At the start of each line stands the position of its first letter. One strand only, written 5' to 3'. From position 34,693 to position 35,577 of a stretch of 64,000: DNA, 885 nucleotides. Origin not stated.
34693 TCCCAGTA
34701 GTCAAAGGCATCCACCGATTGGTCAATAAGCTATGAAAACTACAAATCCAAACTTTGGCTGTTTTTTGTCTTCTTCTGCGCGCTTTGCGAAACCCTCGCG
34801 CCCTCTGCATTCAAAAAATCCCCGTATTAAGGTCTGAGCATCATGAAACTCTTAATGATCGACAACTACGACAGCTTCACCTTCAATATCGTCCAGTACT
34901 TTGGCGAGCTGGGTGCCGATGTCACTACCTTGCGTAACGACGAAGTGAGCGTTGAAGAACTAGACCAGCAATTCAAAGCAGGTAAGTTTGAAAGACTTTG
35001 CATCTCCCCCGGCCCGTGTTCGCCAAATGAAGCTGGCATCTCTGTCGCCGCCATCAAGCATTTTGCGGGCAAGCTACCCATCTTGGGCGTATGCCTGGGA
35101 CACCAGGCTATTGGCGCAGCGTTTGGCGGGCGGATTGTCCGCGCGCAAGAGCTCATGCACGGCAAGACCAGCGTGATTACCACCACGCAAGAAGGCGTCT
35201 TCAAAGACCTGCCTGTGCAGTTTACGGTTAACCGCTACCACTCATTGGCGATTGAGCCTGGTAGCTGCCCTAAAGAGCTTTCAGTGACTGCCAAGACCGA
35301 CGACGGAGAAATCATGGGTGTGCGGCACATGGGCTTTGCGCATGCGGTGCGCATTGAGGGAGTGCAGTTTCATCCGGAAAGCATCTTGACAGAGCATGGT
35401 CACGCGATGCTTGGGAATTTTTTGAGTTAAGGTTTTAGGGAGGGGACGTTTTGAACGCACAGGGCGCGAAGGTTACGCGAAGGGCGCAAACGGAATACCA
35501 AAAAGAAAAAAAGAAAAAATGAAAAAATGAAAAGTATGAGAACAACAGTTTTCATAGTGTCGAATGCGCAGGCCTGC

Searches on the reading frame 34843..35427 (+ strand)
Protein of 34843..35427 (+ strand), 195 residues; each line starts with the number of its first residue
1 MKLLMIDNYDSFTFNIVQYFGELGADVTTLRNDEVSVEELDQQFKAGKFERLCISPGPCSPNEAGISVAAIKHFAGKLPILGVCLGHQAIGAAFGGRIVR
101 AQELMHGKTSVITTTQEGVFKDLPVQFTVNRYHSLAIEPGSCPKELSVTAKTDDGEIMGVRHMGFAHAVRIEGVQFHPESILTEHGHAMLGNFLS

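Call 6: search_protein_families(library=pfam, proteins=[window:34843-35427:+])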
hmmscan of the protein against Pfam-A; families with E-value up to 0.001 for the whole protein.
window:34843-35427:+ (195 aa): 2 families
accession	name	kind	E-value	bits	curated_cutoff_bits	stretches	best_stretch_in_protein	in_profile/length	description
PF00117.34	GATase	-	3.5e-55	187.1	22.8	1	4-194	1-187/190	Glutamine amidotransferase class-I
PF07722.19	Peptidase_C26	-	3e-12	47.2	20.5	1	74-179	102-219/219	Peptidase C26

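Call 7: search_protein_families(library=ncbifam, proteins=[window:34843-35427:+])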
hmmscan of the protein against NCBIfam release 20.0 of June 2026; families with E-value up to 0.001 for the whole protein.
window:34843-35427:+ (195 aa): 26 families (the best 25 are shown)
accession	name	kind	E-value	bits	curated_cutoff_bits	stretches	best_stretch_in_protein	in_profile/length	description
NF011201.0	PRK14607.1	equivalog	3.6e-79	266.8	670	1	3-194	2-186/534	bifunctional anthranilate synthase component II/anthranilate phosphoribosyltransferase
NF005849.0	PRK07765.1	equivalog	4.4e-76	255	308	1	1-194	1-189/219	aminodeoxychorismate/anthranilate synthase component II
NF005799.0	PRK07649.1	equivalog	1.6e-75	253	327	1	3-194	2-185/195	aminodeoxychorismate/anthranilate synthase component II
NF005946.0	PRK08007.1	equivalog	1.7e-75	252.6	332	1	3-194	2-185/187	aminodeoxychorismate synthase component 2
NF005271.0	PRK06774.1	equivalog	9.2e-75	250.2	340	1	3-194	2-189/191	aminodeoxychorismate synthase component II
NF006462.0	PRK08857.1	equivalog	2e-72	242.9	345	1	3-194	2-190/193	aminodeoxychorismate/anthranilate synthase component II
TIGR00566.1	trpG_papA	subfamily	1.7e-69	233.5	121.05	1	3-194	2-190/192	glutamine amidotransferase of anthranilate synthase or aminodeoxychorismate synthase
NF010081.0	PRK13566.1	equivalog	1.3e-46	159.3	645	1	2-190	530-713/729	anthranilate synthase component I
NF041322.1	Anth_synII_Halo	equivalog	2e-43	148.3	320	1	5-194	1-187/190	anthranilate synthase component II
TIGR01815.1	TrpE-clade3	equivalog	6.5e-43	146.7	739.15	1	2-190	518-698/717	anthranilate synthase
NF005367.0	PRK06895.1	equivalog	2.3e-42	145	265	1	1-194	2-186/190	anthranilate synthase component II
NF007073.0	PRK09522.1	equivalog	1e-39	136.9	738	1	3-192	4-185/531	bifunctional anthranilate synthase glutamate amidotransferase component TrpG/anthranilate phosphoribosyltransferase TrpD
TIGR01823.1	PabB-fungal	equivalog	1.6e-29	102.7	442.55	1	2-194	7-201/742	aminodeoxychorismate synthase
NF004169.0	PRK05637.1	equivalog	5.6e-29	101.2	332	1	3-190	5-199/210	anthranilate synthase component II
NF001975.0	PRK00758.1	equivalog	6.4e-27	94.3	198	1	1-194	2-179/185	GMP synthase subunit A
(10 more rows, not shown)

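Call 90: find_homologous_proteins(query=window:34843-35427:+)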
Query window:34843-35427:+ (195 aa): 8000 proteins with E <= 0.001 among 8000 candidates; the best 120 are listed.
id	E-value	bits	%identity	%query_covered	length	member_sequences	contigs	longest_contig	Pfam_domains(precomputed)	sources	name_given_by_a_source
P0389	9.7e-127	438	100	100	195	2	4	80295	PF07722.20,PF00117.35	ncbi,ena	-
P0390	5.2e-121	420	94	100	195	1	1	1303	PF07722.20,PF00117.35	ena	-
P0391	9.6e-121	419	95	100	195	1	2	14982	PF07722.20,PF00117.35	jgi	jgi:anthranilate synthase component II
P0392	1.8e-119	414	93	100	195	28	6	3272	PF07722.20,PF00117.35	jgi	jgi:anthranilate synthase component II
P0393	1.2e-118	412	92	100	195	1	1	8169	PF07722.20,PF00117.35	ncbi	-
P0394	1.2e-118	412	93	100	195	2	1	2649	PF07722.20,PF00117.35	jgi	jgi:anthranilate synthase component II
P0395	3.1e-118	410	92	99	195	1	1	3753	PF07722.20,PF00117.35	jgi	jgi:anthranilate synthase component II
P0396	6.0e-118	410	92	100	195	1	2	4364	PF07722.20,PF00117.35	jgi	jgi:anthranilate synthase component II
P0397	1.1e-117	409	92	100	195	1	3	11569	PF07722.20,PF00117.35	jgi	jgi:anthranilate synthase component II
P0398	1.2e-117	409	92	100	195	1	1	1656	PF07722.20,PF00117.35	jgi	jgi:anthranilate synthase component II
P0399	5.9e-117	406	91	100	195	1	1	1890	PF07722.20,PF00117.35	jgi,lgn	jgi:anthranilate synthase component II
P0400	1.1e-116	405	92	99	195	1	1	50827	PF07722.20,PF00117.35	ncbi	-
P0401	1.1e-116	405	91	100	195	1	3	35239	PF07722.20,PF00117.35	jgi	jgi:anthranilate synthase component II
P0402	1.1e-116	405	93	99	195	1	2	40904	PF07722.20,PF00117.35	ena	-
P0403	2.2e-116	404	92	100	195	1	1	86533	PF07722.20,PF00117.35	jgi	jgi:anthranilate synthase component II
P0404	3.0e-116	404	92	99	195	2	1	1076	PF07722.20,PF00117.35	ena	-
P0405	4.3e-116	403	92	99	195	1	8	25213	PF07722.20,PF00117.35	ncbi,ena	-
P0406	5.6e-116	403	90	100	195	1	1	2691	PF07722.20,PF00117.35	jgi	jgi:anthranilate synthase component II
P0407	7.6e-116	403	90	100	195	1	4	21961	PF07722.20,PF00117.35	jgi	jgi:anthranilate synthase component II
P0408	1.5e-115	402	91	100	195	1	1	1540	PF07722.20,PF00117.35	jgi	jgi:anthranilate synthase component II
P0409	2.0e-115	401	91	100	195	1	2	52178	PF07722.20,PF00117.35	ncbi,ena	-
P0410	2.1e-115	401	92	99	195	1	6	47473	PF07722.20,PF00117.35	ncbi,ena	-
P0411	2.4e-115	401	91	100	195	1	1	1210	PF07722.20,PF00117.35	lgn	-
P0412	2.8e-115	401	91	99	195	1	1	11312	PF07722.20,PF00117.35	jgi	jgi:anthranilate synthase component II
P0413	2.8e-115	401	91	99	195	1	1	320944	PF07722.20,PF00117.35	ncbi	-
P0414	5.5e-115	400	91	100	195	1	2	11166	PF07722.20,PF00117.35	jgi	jgi:anthranilate synthase component II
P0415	1.0e-114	399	92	99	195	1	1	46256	PF07722.20,PF00117.35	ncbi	-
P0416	2.1e-114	398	91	100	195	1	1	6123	PF07722.20,PF00117.35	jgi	jgi:anthranilate synthase component II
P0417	5.4e-114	397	91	99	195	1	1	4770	PF07722.20,PF00117.35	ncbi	-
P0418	8.6e-114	396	90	100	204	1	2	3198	PF07722.20,PF00117.35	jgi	jgi:anthranilate synthase component II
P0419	9.8e-114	396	91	100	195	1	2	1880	PF07722.20,PF00117.35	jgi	jgi:anthranilate synthase component II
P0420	1.2e-113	395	90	100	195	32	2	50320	PF07722.20,PF00117.35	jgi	jgi:anthranilate synthase component II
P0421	1.4e-113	395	91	99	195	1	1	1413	PF07722.20,PF00117.35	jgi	jgi:anthranilate synthase component II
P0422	1.5e-113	395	91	99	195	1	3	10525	PF07722.20,PF00117.35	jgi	jgi:anthranilate synthase component II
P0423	1.8e-113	395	90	99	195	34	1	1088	PF07722.20,PF00117.35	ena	-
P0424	2.0e-113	395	90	99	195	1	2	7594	PF07722.20,PF00117.35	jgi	jgi:anthranilate synthase component II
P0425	2.3e-113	395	91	99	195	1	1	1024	PF07722.20,PF00117.35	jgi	jgi:anthranilate synthase component II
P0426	2.5e-113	394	90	100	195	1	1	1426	PF07722.20,PF00117.35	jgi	jgi:anthranilate synthase component II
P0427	2.6e-113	394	90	99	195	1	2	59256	PF07722.20,PF00117.35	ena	-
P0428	2.7e-113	394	91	99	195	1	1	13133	PF07722.20,PF00117.35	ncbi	-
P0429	3.7e-113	394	91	99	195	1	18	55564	PF07722.20,PF00117.35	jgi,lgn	jgi:anthranilate synthase component II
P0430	5.0e-113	393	89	99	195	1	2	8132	PF07722.20,PF00117.35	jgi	jgi:anthranilate synthase component II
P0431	5.2e-113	393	89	100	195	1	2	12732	PF07722.20,PF00117.35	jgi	jgi:anthranilate synthase component II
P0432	7.1e-113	393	89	99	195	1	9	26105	PF07722.20,PF00117.35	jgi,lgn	jgi:anthranilate synthase component II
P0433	1.4e-112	392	89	99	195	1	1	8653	PF07722.20,PF00117.35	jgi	jgi:anthranilate synthase component II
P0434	2.0e-112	391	90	99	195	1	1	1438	PF07722.20,PF00117.35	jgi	jgi:anthranilate synthase component II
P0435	3.5e-112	391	89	99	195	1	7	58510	PF07722.20,PF00117.35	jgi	jgi:anthranilate synthase component II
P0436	5.0e-112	390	89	99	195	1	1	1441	PF07722.20,PF00117.35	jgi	jgi:anthranilate synthase component II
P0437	6.9e-112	390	89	99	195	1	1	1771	PF07722.20,PF00117.35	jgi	jgi:anthranilate synthase component II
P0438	7.6e-112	390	89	99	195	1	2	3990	PF07722.20,PF00117.35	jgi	jgi:anthranilate synthase component II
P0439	9.5e-112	389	89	99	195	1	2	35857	PF07722.20,PF00117.35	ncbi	-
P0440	1.3e-111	389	90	99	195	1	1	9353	PF07722.20,PF00117.35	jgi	jgi:anthranilate synthase component II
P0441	1.7e-111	388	88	100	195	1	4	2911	PF07722.20,PF00117.35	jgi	jgi:anthranilate synthase component II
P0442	1.8e-111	388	89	99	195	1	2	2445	PF07722.20,PF00117.35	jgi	jgi:anthranilate synthase component II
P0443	2.0e-111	388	89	99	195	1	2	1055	PF07722.20,PF00117.35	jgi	jgi:anthranilate synthase component II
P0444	2.6e-111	388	89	100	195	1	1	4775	PF07722.20,PF00117.35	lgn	-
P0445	3.4e-111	387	89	100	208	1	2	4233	PF07722.20,PF00117.35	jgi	jgi:anthranilate synthase component II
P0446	6.2e-111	387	88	100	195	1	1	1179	PF07722.20,PF00117.35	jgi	jgi:anthranilate synthase component II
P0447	6.8e-111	386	87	99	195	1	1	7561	PF07722.20,PF00117.35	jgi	jgi:anthranilate synthase component II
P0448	8.7e-111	386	89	99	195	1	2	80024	PF07722.20,PF00117.35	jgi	jgi:anthranilate synthase component II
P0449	1.7e-110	385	87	99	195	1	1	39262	PF07722.20,PF00117.35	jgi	jgi:anthranilate synthase component II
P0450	1.1e-109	383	88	97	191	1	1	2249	PF07722.20,PF00117.35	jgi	jgi:anthranilate synthase component 2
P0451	1.3e-109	382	87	99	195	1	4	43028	PF07722.20,PF00117.35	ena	-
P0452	1.8e-109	382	87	99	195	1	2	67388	PF07722.20,PF00117.35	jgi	jgi:anthranilate synthase component II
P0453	2.2e-108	378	85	99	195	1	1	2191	PF07722.20,PF00117.35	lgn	-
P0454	4.4e-108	377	85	99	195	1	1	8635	PF07722.20,PF00117.35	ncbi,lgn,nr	ncbi:MAG: aminodeoxychorismate/anthranilate synthase component II [Brachymonas sp.]|nr:aminodeoxycho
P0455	7.9e-108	376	87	99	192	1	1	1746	PF07722.20,PF00117.35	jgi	jgi:anthranilate synthase component II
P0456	1.1e-107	376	85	99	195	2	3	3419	PF07722.20,PF00117.35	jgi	-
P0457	1.5e-107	376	85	99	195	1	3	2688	PF07722.20,PF00117.35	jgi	jgi:anthranilate synthase component II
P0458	2.1e-107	375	85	99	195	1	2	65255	PF07722.20,PF00117.35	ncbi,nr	ncbi:MAG: aminodeoxychorismate/anthranilate synthase component II [Burkholderiales bacterium]|nr:MAG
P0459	2.9e-107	375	86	99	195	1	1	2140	PF07722.20,PF00117.35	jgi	jgi:anthranilate synthase component II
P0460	3.8e-107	374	85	99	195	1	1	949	PF07722.20,PF00117.35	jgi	jgi:anthranilate synthase component II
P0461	3.9e-107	374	86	99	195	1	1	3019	PF07722.20,PF00117.35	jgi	jgi:anthranilate synthase component 2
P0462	3.9e-107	374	86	99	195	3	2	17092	PF07722.20,PF00117.35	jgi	jgi:anthranilate synthase component II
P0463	4.2e-107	374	86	99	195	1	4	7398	PF07722.20,PF00117.35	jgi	jgi:anthranilate synthase component II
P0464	7.4e-107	373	86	99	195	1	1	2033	PF07722.20,PF00117.35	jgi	jgi:anthranilate synthase component II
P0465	7.5e-107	373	85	99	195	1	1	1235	PF07722.20,PF00117.35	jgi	jgi:anthranilate synthase component II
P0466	1.0e-106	373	85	99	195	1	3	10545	PF07722.20,PF00117.35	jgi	jgi:anthranilate synthase component II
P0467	1.1e-106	373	85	99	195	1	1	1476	PF07722.20,PF00117.35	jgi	jgi:anthranilate synthase component II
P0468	1.4e-106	372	84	99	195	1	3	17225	PF07722.20,PF00117.35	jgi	jgi:anthranilate synthase component II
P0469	1.5e-106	372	86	99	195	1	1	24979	PF07722.20,PF00117.35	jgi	jgi:anthranilate synthase component II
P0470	2.0e-106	372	85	99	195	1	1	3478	PF07722.20,PF00117.35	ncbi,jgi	jgi:anthranilate synthase component 2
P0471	2.7e-106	372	84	99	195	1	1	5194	PF07722.20,PF00117.35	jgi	jgi:anthranilate synthase component II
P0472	3.9e-106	371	85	99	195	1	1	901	PF07722.20,PF00117.35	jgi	jgi:anthranilate synthase component II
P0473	4.1e-106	371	85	99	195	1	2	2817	PF07722.20,PF00117.35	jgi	jgi:anthranilate synthase component II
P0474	5.1e-106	371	84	99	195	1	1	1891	PF07722.20,PF00117.35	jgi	jgi:anthranilate synthase component II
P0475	5.3e-106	371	85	99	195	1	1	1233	PF07722.20,PF00117.35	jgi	jgi:anthranilate synthase component II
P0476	5.5e-106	370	85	99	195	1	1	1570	PF07722.20,PF00117.35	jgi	jgi:anthranilate synthase component II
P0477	5.6e-106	370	84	99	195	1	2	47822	PF07722.20,PF00117.35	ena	-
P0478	5.6e-106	370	84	99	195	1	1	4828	PF07722.20,PF00117.35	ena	-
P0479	7.2e-106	370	85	99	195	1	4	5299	PF07722.20,PF00117.35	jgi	jgi:anthranilate synthase component II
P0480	7.2e-106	370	83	99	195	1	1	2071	PF07722.20,PF00117.35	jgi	jgi:anthranilate synthase component II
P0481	7.3e-106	370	85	99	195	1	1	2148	PF07722.20,PF00117.35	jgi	jgi:anthranilate synthase component II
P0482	7.6e-106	370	84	99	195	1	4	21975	PF07722.20,PF00117.35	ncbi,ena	-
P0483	8.0e-106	370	85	99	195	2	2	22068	PF07722.20,PF00117.35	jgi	jgi:anthranilate synthase component II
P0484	9.9e-106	370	84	99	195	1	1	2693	PF07722.20,PF00117.35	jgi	jgi:anthranilate synthase component II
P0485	1.0e-105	370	84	100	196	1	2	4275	PF07722.20,PF00117.35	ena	-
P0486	1.0e-105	370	85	99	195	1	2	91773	PF07722.20,PF00117.35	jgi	jgi:anthranilate synthase component II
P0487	1.1e-105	370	83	99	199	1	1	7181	PF07722.20,PF00117.35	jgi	jgi:anthranilate synthase component II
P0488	1.3e-105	369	85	99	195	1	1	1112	PF07722.20,PF00117.35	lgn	-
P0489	1.4e-105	369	84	99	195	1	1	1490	PF07722.20,PF00117.35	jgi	jgi:anthranilate synthase component II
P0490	1.7e-105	369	84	99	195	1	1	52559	PF07722.20,PF00117.35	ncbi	-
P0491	1.9e-105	369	84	99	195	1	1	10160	PF07722.20,PF00117.35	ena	-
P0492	2.2e-105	368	83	99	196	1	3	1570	PF07722.20,PF00117.35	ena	-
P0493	2.5e-105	368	83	100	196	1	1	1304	PF07722.20,PF00117.35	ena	-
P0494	2.6e-105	368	83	100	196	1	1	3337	PF07722.20,PF00117.35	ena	-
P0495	2.8e-105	368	84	99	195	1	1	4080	PF07722.20,PF00117.35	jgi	jgi:anthranilate synthase component II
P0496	2.8e-105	368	84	99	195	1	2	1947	PF07722.20,PF00117.35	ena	-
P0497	4.2e-105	368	83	99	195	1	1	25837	PF07722.20,PF00117.35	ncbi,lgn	-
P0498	4.7e-105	367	84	99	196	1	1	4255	PF07722.20,PF00117.35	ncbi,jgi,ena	-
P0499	4.9e-105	367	85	100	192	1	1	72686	PF07722.20,PF00117.35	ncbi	-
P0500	5.0e-105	367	85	99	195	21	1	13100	PF07722.20,PF00117.35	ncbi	-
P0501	5.2e-105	367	83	100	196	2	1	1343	PF07722.20,PF00117.35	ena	-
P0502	6.4e-105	367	83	100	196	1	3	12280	PF07722.20,PF00117.35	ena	-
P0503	7.0e-105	367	82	99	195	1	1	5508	PF07722.20,PF00117.35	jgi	jgi:anthranilate synthase component II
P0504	9.7e-105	366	83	99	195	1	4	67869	PF07722.20,PF00117.35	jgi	jgi:anthranilate synthase component II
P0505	1.0e-104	366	83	100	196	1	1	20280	PF07722.20,PF00117.35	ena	-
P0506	1.1e-104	366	83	99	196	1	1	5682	PF07722.20,PF00117.35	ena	-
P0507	1.2e-104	366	84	99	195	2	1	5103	PF07722.20,PF00117.35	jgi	jgi:anthranilate synthase component II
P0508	1.2e-104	366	83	99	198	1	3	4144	PF07722.20,PF00117.35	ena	-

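Call 91: find_encoding_contigs(protein=P0499, flank=3500, max_places=1)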
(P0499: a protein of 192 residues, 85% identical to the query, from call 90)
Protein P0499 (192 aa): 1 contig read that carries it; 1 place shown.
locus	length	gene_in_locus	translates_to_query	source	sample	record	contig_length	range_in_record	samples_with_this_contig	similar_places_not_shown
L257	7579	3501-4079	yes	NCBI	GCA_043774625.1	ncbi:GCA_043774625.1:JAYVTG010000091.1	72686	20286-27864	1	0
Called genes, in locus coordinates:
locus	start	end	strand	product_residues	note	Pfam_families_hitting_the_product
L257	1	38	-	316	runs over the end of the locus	PF01063:Aminotran_4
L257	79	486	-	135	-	-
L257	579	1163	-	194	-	PF16036:Chalcone_3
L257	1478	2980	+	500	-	PF04715:, PF00425:Chorismate_bind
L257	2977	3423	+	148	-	PF13366:PDDEXK_3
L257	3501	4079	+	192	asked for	PF00117:GATase, PF07722:Peptidase_C26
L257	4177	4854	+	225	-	PF01810:LysE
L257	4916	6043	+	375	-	PF01212:Beta_elim_lyase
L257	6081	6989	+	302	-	PF01555:N6_N4_Mtase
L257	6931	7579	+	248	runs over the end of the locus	PF14511:RE_EcoO109I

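Call 92: find_encoding_contigs(protein=P0505, flank=3500, max_places=1)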
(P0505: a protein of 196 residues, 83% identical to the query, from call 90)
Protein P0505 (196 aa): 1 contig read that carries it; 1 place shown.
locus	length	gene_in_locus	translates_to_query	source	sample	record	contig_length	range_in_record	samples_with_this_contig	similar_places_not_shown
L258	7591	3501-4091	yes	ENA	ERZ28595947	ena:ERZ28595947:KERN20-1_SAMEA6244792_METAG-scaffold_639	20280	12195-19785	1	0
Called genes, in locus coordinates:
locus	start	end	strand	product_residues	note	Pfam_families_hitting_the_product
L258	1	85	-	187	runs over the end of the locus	PF16036:Chalcone_3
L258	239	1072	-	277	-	PF01841:Transglut_core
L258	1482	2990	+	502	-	PF04715:, PF00425:Chorismate_bind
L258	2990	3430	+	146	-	PF13366:PDDEXK_3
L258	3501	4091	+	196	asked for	PF00117:GATase, PF07722:Peptidase_C26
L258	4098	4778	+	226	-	PF01810:LysE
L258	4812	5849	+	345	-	PF02885:Glycos_trans_3N, PF00591:Glycos_transf_3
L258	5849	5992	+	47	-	-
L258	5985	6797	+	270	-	PF00218:IGPS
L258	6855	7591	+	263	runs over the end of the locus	PF03167:UDG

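Call 93: find_encoding_contigs(protein=P0413, flank=3500, max_places=1)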
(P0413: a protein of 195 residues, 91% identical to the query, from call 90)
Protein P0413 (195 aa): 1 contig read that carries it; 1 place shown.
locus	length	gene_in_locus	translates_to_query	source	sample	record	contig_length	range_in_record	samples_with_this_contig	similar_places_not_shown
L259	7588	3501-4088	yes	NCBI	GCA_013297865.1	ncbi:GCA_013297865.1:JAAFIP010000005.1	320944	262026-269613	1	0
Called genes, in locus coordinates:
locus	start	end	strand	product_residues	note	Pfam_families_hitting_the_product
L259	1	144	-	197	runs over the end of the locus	PF16036:Chalcone_3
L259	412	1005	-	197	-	PF16036:Chalcone_3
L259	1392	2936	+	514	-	PF04715:, PF00425:Chorismate_bind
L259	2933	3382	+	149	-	PF13366:PDDEXK_3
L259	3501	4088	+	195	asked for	PF00117:GATase, PF07722:Peptidase_C26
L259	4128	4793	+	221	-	PF01810:LysE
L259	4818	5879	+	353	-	PF01212:Beta_elim_lyase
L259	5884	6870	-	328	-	-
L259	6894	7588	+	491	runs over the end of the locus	PF00270:DEAD, PF04851:ResIII, PF00271:Helicase_C, PF03880:DbpA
